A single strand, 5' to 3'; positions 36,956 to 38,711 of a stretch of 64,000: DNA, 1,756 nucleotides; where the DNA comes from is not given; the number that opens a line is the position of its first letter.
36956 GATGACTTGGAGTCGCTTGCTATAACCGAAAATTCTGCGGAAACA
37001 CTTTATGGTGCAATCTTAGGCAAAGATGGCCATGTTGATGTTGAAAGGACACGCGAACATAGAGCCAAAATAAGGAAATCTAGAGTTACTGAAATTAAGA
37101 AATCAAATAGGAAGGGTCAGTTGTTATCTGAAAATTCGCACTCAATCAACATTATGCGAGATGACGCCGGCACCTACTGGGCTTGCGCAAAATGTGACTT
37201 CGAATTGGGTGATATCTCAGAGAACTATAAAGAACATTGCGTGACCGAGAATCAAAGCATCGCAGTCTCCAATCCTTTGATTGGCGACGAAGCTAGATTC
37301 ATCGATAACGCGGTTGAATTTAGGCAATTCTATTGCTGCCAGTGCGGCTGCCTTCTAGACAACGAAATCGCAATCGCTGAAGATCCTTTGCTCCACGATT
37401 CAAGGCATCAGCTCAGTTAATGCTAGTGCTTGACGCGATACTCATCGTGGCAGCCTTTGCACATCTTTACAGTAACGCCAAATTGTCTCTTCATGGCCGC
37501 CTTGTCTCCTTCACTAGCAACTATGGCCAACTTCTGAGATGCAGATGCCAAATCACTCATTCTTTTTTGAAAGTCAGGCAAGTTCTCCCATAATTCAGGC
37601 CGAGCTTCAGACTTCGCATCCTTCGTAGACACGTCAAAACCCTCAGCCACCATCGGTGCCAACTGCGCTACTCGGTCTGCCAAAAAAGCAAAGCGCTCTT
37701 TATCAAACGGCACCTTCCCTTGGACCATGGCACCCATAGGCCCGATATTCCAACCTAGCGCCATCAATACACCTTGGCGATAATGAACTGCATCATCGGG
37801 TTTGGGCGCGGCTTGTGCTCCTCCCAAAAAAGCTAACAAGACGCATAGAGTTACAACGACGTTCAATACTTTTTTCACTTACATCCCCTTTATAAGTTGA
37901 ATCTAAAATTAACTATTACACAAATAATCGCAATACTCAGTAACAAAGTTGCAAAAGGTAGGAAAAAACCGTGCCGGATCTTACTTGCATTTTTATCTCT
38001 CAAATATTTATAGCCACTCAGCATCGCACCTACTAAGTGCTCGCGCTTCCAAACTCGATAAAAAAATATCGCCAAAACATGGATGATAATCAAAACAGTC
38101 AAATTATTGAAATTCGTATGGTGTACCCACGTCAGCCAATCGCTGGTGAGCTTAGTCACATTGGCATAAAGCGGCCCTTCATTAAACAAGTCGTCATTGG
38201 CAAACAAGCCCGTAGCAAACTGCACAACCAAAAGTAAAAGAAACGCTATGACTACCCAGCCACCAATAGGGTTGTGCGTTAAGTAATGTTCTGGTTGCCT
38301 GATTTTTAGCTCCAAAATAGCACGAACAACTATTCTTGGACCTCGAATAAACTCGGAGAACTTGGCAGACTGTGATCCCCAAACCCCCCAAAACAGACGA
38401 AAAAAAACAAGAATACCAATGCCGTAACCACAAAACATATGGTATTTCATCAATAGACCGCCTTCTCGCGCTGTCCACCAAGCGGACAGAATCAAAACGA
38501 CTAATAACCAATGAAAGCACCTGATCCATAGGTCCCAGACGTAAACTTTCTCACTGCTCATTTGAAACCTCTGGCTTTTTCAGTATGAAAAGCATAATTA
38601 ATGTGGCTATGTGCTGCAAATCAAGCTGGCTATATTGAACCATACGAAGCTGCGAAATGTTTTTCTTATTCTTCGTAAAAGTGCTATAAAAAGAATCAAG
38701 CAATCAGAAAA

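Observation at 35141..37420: HyuB-type subunit with a fused C-terminal Cys4 zinc-ribbon tail: an acetone-carboxylase-like architecture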

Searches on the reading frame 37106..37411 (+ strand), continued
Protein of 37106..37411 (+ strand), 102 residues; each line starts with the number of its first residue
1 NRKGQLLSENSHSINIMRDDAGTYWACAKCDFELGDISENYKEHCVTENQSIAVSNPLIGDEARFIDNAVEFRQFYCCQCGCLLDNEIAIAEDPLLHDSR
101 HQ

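Call 71: find_encoding_contigs(protein=P0179, flank=7000, max_places=2)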
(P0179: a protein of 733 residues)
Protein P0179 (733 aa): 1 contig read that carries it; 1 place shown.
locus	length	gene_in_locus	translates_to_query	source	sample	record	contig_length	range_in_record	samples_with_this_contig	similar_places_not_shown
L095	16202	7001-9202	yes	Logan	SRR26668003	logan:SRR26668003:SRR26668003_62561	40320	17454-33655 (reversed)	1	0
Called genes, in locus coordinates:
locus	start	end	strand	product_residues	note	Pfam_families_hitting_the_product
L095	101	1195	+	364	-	PF13407:Peripla_BP_4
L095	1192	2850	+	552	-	PF00005:ABC_tran, PF02463:SMC_N (faint), PF13304:AAA_21 (faint), PF00005:ABC_tran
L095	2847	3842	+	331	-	PF02653:BPD_transp_2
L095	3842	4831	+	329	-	PF02653:BPD_transp_2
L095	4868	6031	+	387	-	PF05378:Hydant_A_N, PF01968:Hydantoinase_A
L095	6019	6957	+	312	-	PF01968:Hydantoinase_A, PF19278:Hydant_A_C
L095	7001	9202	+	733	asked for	PF02538:Hydantoinase_B, PF08882:Acetone_carb_G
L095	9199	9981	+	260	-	PF00440:TetR_N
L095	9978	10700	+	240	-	PF00378:ECH_1, PF16113:ECH_2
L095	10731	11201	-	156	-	PF01575:MaoC_dehydratas, PF13452:FAS1_DH_region (weak)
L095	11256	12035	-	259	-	PF00378:ECH_1, PF16113:ECH_2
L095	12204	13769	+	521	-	PF00501:AMP-binding, PF13193:AMP-binding_C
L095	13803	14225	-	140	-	PF02310:B12-binding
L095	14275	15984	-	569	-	PF01642:MM_CoA_mutase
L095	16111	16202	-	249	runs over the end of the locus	PF00440:TetR_N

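Call 72: find_encoding_contigs(protein=P0203, flank=7000, max_places=2)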
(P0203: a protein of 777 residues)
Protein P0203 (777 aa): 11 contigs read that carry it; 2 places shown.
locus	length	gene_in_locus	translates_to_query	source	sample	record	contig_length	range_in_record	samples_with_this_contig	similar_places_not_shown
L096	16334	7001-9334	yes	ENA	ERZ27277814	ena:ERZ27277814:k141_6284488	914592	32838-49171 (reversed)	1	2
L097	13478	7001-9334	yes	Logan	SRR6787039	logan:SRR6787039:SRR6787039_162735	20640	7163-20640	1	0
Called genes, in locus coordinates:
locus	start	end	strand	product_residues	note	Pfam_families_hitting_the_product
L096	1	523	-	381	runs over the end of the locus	PF01613:Flavin_Reduct, PF00392:GntR (weak), PF01978:TrmB (faint), PF07729:FCD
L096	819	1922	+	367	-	PF01590:GAF (weak), PF13185:GAF_2 (weak)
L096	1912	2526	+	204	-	PF00072:Response_reg, PF00196:GerE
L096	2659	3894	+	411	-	PF00296:Bac_luciferase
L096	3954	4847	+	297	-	PF03328:HpcH_HpaI, PF15617:C-C_Bond_Lyase (weak)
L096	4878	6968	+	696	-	PF05378:Hydant_A_N, PF01968:Hydantoinase_A, PF19278:Hydant_A_C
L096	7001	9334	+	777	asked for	PF02538:Hydantoinase_B, PF08882:Acetone_carb_G (weak)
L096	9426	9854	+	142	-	-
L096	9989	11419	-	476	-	PF00106:adh_short, PF13561:adh_short_C2 (faint)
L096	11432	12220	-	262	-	PF00106:adh_short, PF01370:Epimerase (weak), PF08659:KR (faint), PF13561:adh_short_C2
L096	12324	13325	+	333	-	-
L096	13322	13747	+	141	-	-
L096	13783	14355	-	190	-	PF22742:PspAB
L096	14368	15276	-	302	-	PF01435:Peptidase_M48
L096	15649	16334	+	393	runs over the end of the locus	PF24568:CC_PcsB, PF01551:Peptidase_M23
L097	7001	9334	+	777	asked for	PF02538:Hydantoinase_B, PF08882:Acetone_carb_G (weak)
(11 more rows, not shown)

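Call 73: find_encoding_contigs(protein=P0244, flank=7000, max_places=2)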
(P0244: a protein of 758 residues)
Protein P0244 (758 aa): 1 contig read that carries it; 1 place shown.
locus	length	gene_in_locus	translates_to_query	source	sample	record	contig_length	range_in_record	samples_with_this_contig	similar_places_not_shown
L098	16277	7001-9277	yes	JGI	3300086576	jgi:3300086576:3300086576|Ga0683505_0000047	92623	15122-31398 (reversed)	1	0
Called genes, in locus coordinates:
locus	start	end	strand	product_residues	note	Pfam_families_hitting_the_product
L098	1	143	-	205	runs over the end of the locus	PF00106:adh_short, PF13561:adh_short_C2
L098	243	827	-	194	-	PF00440:TetR_N, PF13977:TetR_C_6 (weak)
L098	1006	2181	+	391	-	PF13407:Peripla_BP_4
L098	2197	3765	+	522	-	PF00005:ABC_tran, PF13304:AAA_21 (faint), PF00005:ABC_tran (weak)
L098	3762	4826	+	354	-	PF02653:BPD_transp_2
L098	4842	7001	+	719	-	PF05378:Hydant_A_N, PF01968:Hydantoinase_A, PF19278:Hydant_A_C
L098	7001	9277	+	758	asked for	PF02538:Hydantoinase_B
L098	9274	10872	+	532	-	PF00501:AMP-binding, PF13193:AMP-binding_C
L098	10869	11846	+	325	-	PF00296:Bac_luciferase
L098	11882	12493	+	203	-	PF00440:TetR_N, PF17932:TetR_C_24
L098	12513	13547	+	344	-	PF00248:Aldo_ket_red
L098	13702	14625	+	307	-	PF00378:ECH_1, PF16113:ECH_2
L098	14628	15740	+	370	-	PF22691:Thiolase_C_1 (faint), PF00108:Thiolase_N (faint)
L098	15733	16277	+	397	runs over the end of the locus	PF00108:Thiolase_N, PF22691:Thiolase_C_1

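Call 77: search_protein_families(library=ncbifam, proteins=[P0169, P0179, P0203, P0244, P0270, L012:1-1245:+], max_evalue=0.001)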
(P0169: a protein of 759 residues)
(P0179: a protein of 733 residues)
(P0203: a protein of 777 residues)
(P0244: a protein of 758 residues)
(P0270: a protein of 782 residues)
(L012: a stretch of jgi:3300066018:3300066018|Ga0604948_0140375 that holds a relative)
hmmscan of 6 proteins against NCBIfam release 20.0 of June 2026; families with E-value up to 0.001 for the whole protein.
P0169 (759 aa): 3 families
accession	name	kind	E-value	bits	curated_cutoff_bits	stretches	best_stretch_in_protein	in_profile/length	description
NF042976.1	AcphenoCarb_ApcD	equivalog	6.4e-62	209.8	1500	1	21-652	13-652/685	acetophenone carboxylase subunit delta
NF050157.1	CapLactmsBetCapB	equivalog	1.3e-44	152.5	1000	2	37-494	1-449/577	caprolactamase subunit beta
NF042974.2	AcphenoCarb_ApcB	equivalog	4.4e-05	23.4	250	1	680-757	17-97/128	acetophenone carboxylase subunit beta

P0179 (733 aa): 3 families
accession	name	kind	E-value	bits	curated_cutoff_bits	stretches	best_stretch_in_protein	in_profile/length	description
NF042976.1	AcphenoCarb_ApcD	equivalog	3.8e-58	197.3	1500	1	17-628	24-643/685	acetophenone carboxylase subunit delta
NF050157.1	CapLactmsBetCapB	equivalog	1.4e-45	155.6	1000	1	22-619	1-573/577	caprolactamase subunit beta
NF042974.2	AcphenoCarb_ApcB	equivalog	0.00089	19.2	250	0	644-732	6-99/128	acetophenone carboxylase subunit beta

P0203 (777 aa): 2 families
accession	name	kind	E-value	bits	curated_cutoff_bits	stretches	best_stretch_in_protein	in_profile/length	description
NF042976.1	AcphenoCarb_ApcD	equivalog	3.4e-46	157.8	1500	1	43-659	23-638/685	acetophenone carboxylase subunit delta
NF050157.1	CapLactmsBetCapB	equivalog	1.7e-40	138.9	1000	1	49-292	1-242/577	caprolactamase subunit beta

P0244 (758 aa): 2 families
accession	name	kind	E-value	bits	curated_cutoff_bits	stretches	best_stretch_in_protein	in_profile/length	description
NF042976.1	AcphenoCarb_ApcD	equivalog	6.3e-60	203.2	1500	1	30-647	25-651/685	acetophenone carboxylase subunit delta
NF050157.1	CapLactmsBetCapB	equivalog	5.6e-48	163.6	1000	1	34-630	1-571/577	caprolactamase subunit beta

P0270 (782 aa): 2 families
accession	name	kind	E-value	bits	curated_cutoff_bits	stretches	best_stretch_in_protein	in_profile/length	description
NF042976.1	AcphenoCarb_ApcD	equivalog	3.4e-46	157.8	1500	1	42-658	23-645/685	acetophenone carboxylase subunit delta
NF050157.1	CapLactmsBetCapB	equivalog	1.9e-42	145.3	1000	1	48-639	1-562/577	caprolactamase subunit beta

L012:1-1245:+ (415 aa): 2 families
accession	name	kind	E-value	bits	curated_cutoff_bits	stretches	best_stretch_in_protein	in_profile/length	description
NF042976.1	AcphenoCarb_ApcD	equivalog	1.7e-25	89.4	1500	1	15-408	257-654/685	acetophenone carboxylase subunit delta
NF050157.1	CapLactmsBetCapB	equivalog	6.3e-16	57.8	1000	1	11-373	223-561/577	caprolactamase subunit beta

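Call 80: search_protein_families(library=ncbifam, proteins=[L093:9363-10973:+, L093:11511-13118:+, L093:13133-13921:+, L095:12204-13766:+, L095:14278-15984:-, L098:9274-10869:+, L037:8739-10295:-], max_evalue=1e-10)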
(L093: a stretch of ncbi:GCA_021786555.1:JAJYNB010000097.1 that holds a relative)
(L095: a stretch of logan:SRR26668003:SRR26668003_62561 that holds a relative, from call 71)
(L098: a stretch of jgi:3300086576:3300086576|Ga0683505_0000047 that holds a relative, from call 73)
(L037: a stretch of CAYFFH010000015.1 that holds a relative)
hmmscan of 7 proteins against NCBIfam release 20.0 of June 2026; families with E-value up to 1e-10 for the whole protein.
L093:9363-10973:+ (537 aa): 4 families
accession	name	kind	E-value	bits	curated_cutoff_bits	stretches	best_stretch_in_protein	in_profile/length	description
TIGR00641.1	acid_CoA_mut_N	subfamily_domain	1e-121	406.8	303.8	1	7-520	5-521/528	methylmalonyl-CoA mutase N-terminal domain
NF006944.0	PRK09426.1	equivalog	3e-103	346.1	876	1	7-519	39-549/721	methylmalonyl-CoA mutase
NF045497.1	IsobCoAmut_IcmF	equivalog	4.4e-49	167.1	1500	1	155-514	707-1065/1076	fused isobutyryl-CoA mutase/GTPase IcmF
TIGR00642.1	mmCoA_mut_beta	equivalog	5.3e-35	120.7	617.25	1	27-433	64-448/620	methylmalonyl-CoA mutase small subunit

L093:11511-13118:+ (536 aa): 101 families (the best 25 are shown)
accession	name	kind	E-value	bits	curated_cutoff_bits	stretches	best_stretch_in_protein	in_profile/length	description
NF006182.0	PRK08316.1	subfamily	8.2e-143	476.6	663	1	11-530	7-517/523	fatty acyl-CoA synthetase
NF004837.0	PRK06187.1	subfamily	6.2e-135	450.4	476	1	17-530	10-522/531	long-chain-fatty-acid--CoA ligase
NF005801.1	PRK07656.1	equivalog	2.2e-89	300.4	657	1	21-527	7-500/500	FadD3 family acyl-CoA ligase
NF005307.0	PRK06839.1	equivalog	2e-88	297.3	748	1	24-528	11-491/496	o-succinylbenzoate--CoA ligase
NF009233.0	PRK12583.1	subfamily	4.5e-85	286.1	832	1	8-531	11-551/558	fatty acid CoA ligase family protein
NF004822.0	PRK06178.1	equivalog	3.8e-84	283.3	782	1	11-528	33-565/571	acyl-CoA synthetase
NF005857.1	PRK07786.1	exception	7.3e-84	282.1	733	1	9-530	3-512/513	fatty-acid--CoA ligase FadD5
NF006020.0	PRK08162.1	subfamily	8.5e-84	281.8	677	1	21-529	25-537/545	acyl-CoA synthetase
NF006181.0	PRK08314.1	subfamily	1.1e-83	281.4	705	2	156-527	181-551/563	long-chain-fatty-acid--CoA ligase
NF002966.0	PRK03640.1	equivalog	2.9e-82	276.8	556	1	21-528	8-478/483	o-succinylbenzoate--CoA ligase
NF004114.0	PRK05605.1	equivalog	1.9e-81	274.1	766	2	158-529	195-568/575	long-chain-fatty-acid--CoA ligase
NF052269.1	Staph_lig_FadD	equivalog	3.4e-81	273.1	650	1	24-529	9-492/499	long-chain-fatty-acid--CoA ligase FadD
NF005947.1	PRK08008.1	equivalog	3.2e-80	270.2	651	1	25-526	17-517/518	crotonobetaine/carnitine-CoA ligase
NF004758.0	PRK06087.1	equivalog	1.2e-78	264.9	736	1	10-528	19-533/548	medium-chain fatty-acid--CoA ligase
NF004674.0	PRK06018.1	subfamily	8e-78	262.5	766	1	43-529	37-533/544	long-chain-fatty-acid--CoA ligase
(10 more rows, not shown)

L093:13133-13921:+ (263 aa): 204 families (the best 25 are shown)
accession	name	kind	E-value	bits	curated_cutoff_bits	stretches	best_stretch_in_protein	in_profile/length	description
NF004198.0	PRK05653.1-3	equivalog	4.9e-70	235.8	296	1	3-246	5-248/248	3-oxoacyl-ACP reductase FabG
NF009466.0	PRK12826.1-2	subfamily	3e-64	216.8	222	1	5-246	3-246/248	3-oxoacyl-ACP reductase FabG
TIGR01830.1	3oxo_ACP_reduc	equivalog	2.1e-61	207.6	297.75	1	8-243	1-237/239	3-oxoacyl-[acyl-carrier-protein] reductase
NF009464.0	PRK12824.1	subfamily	4.8e-59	200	269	1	6-246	3-244/245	3-oxoacyl-ACP reductase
TIGR01829.1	AcAcCoA_reduct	subfamily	7.1e-58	196.1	302.1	1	6-245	1-241/242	acetoacetyl-CoA reductase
NF005309.0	PRK06841.1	subfamily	2.5e-57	194.3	286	1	2-244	12-252/255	GolD/DthD family dehydrogenase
NF004818.0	PRK06172.1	equivalog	3.7e-56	190.3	336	1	1-244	3-250/253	SDR family oxidoreductase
TIGR01963.1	PHB_DH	subfamily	3.2e-55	187.1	307.05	1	6-243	2-251/255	3-hydroxybutyrate dehydrogenase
NF005469.0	PRK07063.1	equivalog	3.4e-55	187.4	306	1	3-244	5-254/260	SDR family oxidoreductase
NF005559.1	PRK07231.1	subfamily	5.7e-55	186.5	215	1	3-244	2-247/249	glucose 1-dehydrogenase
NF009093.0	PRK12429.1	subfamily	4.9e-54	183.3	258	1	1-244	1-256/259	3-hydroxybutyrate dehydrogenase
NF005067.0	PRK06484.1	equivalog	1.6e-52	178.8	713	1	4-245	8-252/524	short chain dehydrogenase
NF004791.0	PRK06138.1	equivalog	2e-52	178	312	1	1-245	1-250/252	SDR family oxidoreductase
NF004200.0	PRK05653.1-5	equivalog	2.4e-52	177.9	273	1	6-243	3-240/242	3-oxoacyl-ACP reductase FabG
NF053701.1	CsHdxCHCADhChcB2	equivalog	4.8e-52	176.9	350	1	3-243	1-241/245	cis-4-hydroxycyclohexanecarboxylate dehydrogenase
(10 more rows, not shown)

L095:12204-13766:+ (521 aa): 94 families (the best 25 are shown)
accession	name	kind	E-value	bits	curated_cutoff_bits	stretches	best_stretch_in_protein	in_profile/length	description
NF004837.0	PRK06187.1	subfamily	5.9e-110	368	476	1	2-514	9-525/531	long-chain-fatty-acid--CoA ligase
NF006182.0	PRK08316.1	subfamily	1.9e-79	267.5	663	1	5-514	15-520/523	fatty acyl-CoA synthetase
NF004822.0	PRK06178.1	equivalog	3.6e-77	260.3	782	1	4-513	40-569/571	acyl-CoA synthetase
NF005801.1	PRK07656.1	equivalog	2.1e-74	251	657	1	7-507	7-499/500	FadD3 family acyl-CoA ligase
NF005676.0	PRK07470.1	equivalog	4.5e-72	243.4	774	1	1-517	20-535/544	acyl-CoA synthetase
NF005702.0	PRK07514.1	subfamily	8.8e-72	242.1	558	1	5-513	7-502/506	malonyl-CoA synthase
NF005307.0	PRK06839.1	equivalog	1.7e-69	234.7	748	1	7-511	8-493/496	o-succinylbenzoate--CoA ligase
NF005857.1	PRK07786.1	exception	3.6e-68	230.3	733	1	2-511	10-512/513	fatty-acid--CoA ligase FadD5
NF002966.0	PRK03640.1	equivalog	4.5e-68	230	556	1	7-512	8-481/483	o-succinylbenzoate--CoA ligase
NF009233.0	PRK12583.1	subfamily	4.4e-67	226.7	832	1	161-510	205-549/558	fatty acid CoA ligase family protein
NF006181.0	PRK08314.1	subfamily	5.5e-67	226.3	705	2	161-513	208-556/563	long-chain-fatty-acid--CoA ligase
NF004797.0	PRK06145.1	equivalog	6e-67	226.1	850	1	1-512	2-496/499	acyl-CoA synthetase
NF009071.0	PRK12406.1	subfamily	4.8e-66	223.2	701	1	19-513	5-504/510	acyl-CoA synthetase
TIGR03098.1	ligase_PEP_1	hypoth_equivalog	1.7e-64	218.1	592.35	1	7-507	6-514/517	acyl-CoA ligase (AMP-forming), exosortase A system-associated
NF005220.0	PRK06710.1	equivalog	2.9e-60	203.9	1116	1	160-509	209-551/563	long-chain-fatty-acid--CoA ligase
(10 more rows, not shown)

L095:14278-15984:- (569 aa): 4 families
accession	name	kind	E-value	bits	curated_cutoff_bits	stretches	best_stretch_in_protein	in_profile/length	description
TIGR00641.1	acid_CoA_mut_N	subfamily_domain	4.5e-171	569.7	303.8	1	29-565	2-526/528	methylmalonyl-CoA mutase N-terminal domain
NF006944.0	PRK09426.1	equivalog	2.6e-140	468.7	876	1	10-564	17-554/721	methylmalonyl-CoA mutase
NF045497.1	IsobCoAmut_IcmF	equivalog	1.7e-81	274.5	1500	2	190-562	705-1073/1076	fused isobutyryl-CoA mutase/GTPase IcmF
TIGR00642.1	mmCoA_mut_beta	equivalog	5.1e-50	170.3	617.25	1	174-475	159-456/620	methylmalonyl-CoA mutase small subunit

L098:9274-10869:+ (532 aa): 99 families (the best 25 are shown)
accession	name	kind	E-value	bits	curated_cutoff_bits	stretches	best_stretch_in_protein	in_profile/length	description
NF004837.0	PRK06187.1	subfamily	3.9e-115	385.1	476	1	19-526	7-521/531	long-chain-fatty-acid--CoA ligase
NF006182.0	PRK08316.1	subfamily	5.7e-102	341.9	663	1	50-526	35-516/523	fatty acyl-CoA synthetase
NF005801.1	PRK07656.1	equivalog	6e-95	318.8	657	1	42-524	17-500/500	FadD3 family acyl-CoA ligase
NF009233.0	PRK12583.1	subfamily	6.6e-87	292.2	832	1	178-525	199-548/558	fatty acid CoA ligase family protein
NF005714.0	PRK07529.1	subfamily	2.2e-82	277.4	632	2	171-526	207-575/640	acyl-CoA synthetase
NF005307.0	PRK06839.1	equivalog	1.6e-81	274.5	748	1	51-524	27-490/496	o-succinylbenzoate--CoA ligase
NF005702.0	PRK07514.1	subfamily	2.2e-80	270.5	558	1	50-526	28-499/506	malonyl-CoA synthase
NF004114.0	PRK05605.1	equivalog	4.3e-79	266.4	766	2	158-525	195-567/575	long-chain-fatty-acid--CoA ligase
NF052580.1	Str24CoAsynCasG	equivalog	2.8e-78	263.6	750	1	50-523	64-546/548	steroid-24-oyl-CoA synthetase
NF006572.0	PRK09088.1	equivalog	4.6e-78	263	696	1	50-525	27-485/491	acyl-CoA synthetase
NF005857.1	PRK07786.1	exception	1.9e-77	260.9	733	1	48-526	31-511/513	fatty-acid--CoA ligase FadD5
NF006020.0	PRK08162.1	subfamily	1.5e-76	257.9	677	1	50-526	43-537/545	acyl-CoA synthetase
NF052269.1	Staph_lig_FadD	equivalog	3.8e-76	256.4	650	1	51-524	27-490/499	long-chain-fatty-acid--CoA ligase FadD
NF004511.1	PRK05852.1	equivalog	4e-75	253.4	650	1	24-525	3-502/505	FadD7 family fatty acid--CoA ligase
NF004808.0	PRK06155.1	equivalog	8.8e-74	248.7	722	1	14-527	15-522/542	ATP-dependent acyl-CoA ligase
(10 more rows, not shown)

L037:8739-10295:- (519 aa): 89 families (the best 25 are shown)
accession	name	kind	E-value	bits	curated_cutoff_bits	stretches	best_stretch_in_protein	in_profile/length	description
NF004837.0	PRK06187.1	subfamily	2.1e-110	369.5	476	1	5-518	12-530/531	long-chain-fatty-acid--CoA ligase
NF005676.0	PRK07470.1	equivalog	7.1e-100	335.1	774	1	6-511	25-530/544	acyl-CoA synthetase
NF006182.0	PRK08316.1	subfamily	9.8e-96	321.3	663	1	5-512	15-519/523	fatty acyl-CoA synthetase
NF004838.1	PRK06188.1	equivalog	2.9e-94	316.3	875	1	163-511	177-524/524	fatty-acid--CoA ligase FadD8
NF005801.1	PRK07656.1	equivalog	6.4e-75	252.7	657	1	9-507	9-500/500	FadD3 family acyl-CoA ligase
NF006020.0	PRK08162.1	subfamily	6.7e-72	242.6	677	1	4-509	22-537/545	acyl-CoA synthetase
NF052269.1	Staph_lig_FadD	equivalog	3.9e-70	236.6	650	1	5-511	4-494/499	long-chain-fatty-acid--CoA ligase FadD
NF005307.0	PRK06839.1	equivalog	3.5e-69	233.7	748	1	7-507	8-490/496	o-succinylbenzoate--CoA ligase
NF009071.0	PRK12406.1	subfamily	1.6e-68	231.4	701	1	29-517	15-509/510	acyl-CoA synthetase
NF009233.0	PRK12583.1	subfamily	2.5e-68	230.9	832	1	5-509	22-549/558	fatty acid CoA ligase family protein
NF004797.0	PRK06145.1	equivalog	1.6e-66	224.7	850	1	13-510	14-495/499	acyl-CoA synthetase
NF002966.0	PRK03640.1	equivalog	1.8e-66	224.7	556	1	5-509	6-479/483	o-succinylbenzoate--CoA ligase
NF005702.0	PRK07514.1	subfamily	2.2e-65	220.9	558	1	6-510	8-500/506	malonyl-CoA synthase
NF004758.0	PRK06087.1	equivalog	9e-65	219.1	736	1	3-510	26-535/548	medium-chain fatty-acid--CoA ligase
NF005857.1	PRK07786.1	exception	2e-63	214.6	733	1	13-510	21-512/513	fatty-acid--CoA ligase FadD5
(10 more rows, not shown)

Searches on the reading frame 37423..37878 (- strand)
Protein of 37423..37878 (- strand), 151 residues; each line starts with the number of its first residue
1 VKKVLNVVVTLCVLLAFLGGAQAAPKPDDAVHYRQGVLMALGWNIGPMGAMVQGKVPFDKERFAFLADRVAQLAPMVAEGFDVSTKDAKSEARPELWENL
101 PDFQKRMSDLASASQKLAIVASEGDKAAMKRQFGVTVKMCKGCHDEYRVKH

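Call 3: search_protein_families(library=pfam, proteins=[window:37423-37878:-], max_evalue=0.01)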
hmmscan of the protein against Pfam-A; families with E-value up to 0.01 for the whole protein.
window:37423-37878:- (151 aa): 1 family
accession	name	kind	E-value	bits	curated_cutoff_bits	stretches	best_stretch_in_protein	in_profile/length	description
PF01322.25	Cytochrom_C_2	-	7.7e-34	117.7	26.5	1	29-148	1-121/121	Cytochrome C'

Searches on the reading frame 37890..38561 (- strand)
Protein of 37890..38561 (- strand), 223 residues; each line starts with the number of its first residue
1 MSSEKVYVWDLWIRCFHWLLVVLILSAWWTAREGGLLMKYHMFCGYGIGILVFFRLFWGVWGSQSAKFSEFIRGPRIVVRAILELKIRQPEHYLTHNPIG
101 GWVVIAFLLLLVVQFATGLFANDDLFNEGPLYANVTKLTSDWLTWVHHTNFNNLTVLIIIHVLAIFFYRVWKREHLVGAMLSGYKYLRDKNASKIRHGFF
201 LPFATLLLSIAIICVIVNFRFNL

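Call 3: search_protein_families(library=pfam, proteins=[window:37890-38561:-], max_evalue=0.01)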
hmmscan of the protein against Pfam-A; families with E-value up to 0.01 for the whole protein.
window:37890-38561:- (223 aa): 1 family
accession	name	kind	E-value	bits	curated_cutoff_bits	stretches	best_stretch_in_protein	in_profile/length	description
PF01292.26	Ni_hydr_CYTB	-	6.4e-21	75.4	30.1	1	8-183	1-179/179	Prokaryotic cytochrome b561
